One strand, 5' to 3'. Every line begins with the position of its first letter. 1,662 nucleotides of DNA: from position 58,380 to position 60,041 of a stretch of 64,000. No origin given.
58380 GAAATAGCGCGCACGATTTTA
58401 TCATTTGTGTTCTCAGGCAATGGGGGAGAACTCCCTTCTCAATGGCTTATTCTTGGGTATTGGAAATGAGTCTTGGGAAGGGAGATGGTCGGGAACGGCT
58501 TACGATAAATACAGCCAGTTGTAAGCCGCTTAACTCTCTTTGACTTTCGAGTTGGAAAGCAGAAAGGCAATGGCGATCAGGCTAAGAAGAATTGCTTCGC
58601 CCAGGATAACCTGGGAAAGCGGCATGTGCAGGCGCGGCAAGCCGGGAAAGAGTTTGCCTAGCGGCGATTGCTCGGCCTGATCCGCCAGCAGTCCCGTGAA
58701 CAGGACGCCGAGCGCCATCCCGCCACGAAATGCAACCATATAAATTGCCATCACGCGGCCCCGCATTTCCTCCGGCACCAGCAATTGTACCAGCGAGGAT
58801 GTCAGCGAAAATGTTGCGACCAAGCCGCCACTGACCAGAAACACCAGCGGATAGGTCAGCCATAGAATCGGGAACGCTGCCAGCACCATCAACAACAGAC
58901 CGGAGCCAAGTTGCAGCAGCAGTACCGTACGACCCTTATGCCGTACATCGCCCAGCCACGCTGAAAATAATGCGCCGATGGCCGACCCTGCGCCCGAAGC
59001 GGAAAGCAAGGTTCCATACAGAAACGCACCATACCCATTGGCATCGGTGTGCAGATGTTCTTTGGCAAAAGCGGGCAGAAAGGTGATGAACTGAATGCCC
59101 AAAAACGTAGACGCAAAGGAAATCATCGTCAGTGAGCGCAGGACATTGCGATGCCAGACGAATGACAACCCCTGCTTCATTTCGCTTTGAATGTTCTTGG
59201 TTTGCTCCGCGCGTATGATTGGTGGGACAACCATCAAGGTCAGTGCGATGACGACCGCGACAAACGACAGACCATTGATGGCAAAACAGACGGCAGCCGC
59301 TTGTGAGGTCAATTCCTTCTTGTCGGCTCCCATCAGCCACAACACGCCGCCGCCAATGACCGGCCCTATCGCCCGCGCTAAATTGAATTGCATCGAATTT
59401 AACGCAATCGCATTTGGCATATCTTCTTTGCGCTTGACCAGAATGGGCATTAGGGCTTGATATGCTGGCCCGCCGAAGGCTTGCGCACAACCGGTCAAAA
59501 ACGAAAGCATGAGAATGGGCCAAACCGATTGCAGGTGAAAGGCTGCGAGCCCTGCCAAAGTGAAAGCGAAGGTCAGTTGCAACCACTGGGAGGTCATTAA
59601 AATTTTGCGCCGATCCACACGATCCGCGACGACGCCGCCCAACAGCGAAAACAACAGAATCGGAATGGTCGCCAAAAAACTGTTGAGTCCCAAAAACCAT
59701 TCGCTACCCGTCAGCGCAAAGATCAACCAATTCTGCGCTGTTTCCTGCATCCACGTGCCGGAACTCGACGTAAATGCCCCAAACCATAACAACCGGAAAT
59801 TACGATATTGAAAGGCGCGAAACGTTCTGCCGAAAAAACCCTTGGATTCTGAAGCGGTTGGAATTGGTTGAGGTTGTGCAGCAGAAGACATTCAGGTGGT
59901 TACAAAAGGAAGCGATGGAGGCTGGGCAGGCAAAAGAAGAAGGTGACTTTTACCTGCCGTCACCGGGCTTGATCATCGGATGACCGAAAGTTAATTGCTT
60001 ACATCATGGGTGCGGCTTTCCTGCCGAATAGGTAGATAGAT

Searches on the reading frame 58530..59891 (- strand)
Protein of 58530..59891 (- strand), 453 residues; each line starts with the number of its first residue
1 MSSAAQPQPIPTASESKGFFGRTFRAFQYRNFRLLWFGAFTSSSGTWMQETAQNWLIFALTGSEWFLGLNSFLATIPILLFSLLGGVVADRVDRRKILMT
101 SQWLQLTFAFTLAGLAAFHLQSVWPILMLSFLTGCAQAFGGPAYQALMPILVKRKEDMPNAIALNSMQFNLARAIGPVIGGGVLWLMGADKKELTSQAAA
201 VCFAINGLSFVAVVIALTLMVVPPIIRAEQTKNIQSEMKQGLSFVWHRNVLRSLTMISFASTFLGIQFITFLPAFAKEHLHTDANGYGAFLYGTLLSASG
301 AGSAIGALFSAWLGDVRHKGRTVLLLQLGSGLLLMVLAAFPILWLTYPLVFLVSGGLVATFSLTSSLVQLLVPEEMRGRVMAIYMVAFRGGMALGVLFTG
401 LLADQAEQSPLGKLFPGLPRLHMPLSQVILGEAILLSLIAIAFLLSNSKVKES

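Call 71: search_protein_families(library=ncbifam, proteins=[window:58530-59891:-], max_evalue=0.00001)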
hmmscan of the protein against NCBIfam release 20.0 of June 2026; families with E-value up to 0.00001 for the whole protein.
window:58530-59891:- (453 aa): 11 families
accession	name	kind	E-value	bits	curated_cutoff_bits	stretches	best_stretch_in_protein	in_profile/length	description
TIGR00900.1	2A0121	subfamily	1.4e-49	169.4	319.6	1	32-405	1-362/364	H+ Antiporter protein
NF007792.0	PRK10489.1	equivalog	8.6e-38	130.4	324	1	30-404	17-373/419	enterobactin transporter EntS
NF052575.1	MFS_efflux_Tap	equivalog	5.8e-22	78.2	625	1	34-407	8-372/401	multidrug efflux MFS transporter Tap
NF012178.0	tet_MFS_V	exception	7.3e-20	71.5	640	1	27-385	5-353/409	tetracycline efflux MFS transporter Tet(V)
NF006386.0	PRK08633.1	equivalog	6e-16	57.4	1221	1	71-400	53-379/1147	acyl-[ACP]--phospholipid O-acyltransferase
NF000246.1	macrolide_MefC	exception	8.5e-14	51.4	870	1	29-404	7-370/407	macrolide efflux MFS transporter Mef(C)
NF000051.1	macrolide_MefB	exception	6.4e-13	48.4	800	1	32-401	11-367/409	macrolide efflux MFS transporter Mef(B)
NF000245.1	macrolide_MefA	exception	6.6e-12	45.2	675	1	32-406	11-373/405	macrolide efflux MFS transporter Mef(A)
NF005291.0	PRK06814.1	equivalog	1.5e-10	39.7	1349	1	73-339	60-310/1140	acyl-[ACP]--phospholipid O-acyltransferase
TIGR00880.1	2_A_01_02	superfamily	1e-09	38.7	131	1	79-214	12-135/141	multidrug resistance protein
NF012187.0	tet_MFS_E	exception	2.4e-07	30.2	820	1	248-411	3-161/405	tetracycline efflux MFS transporter Tet(E)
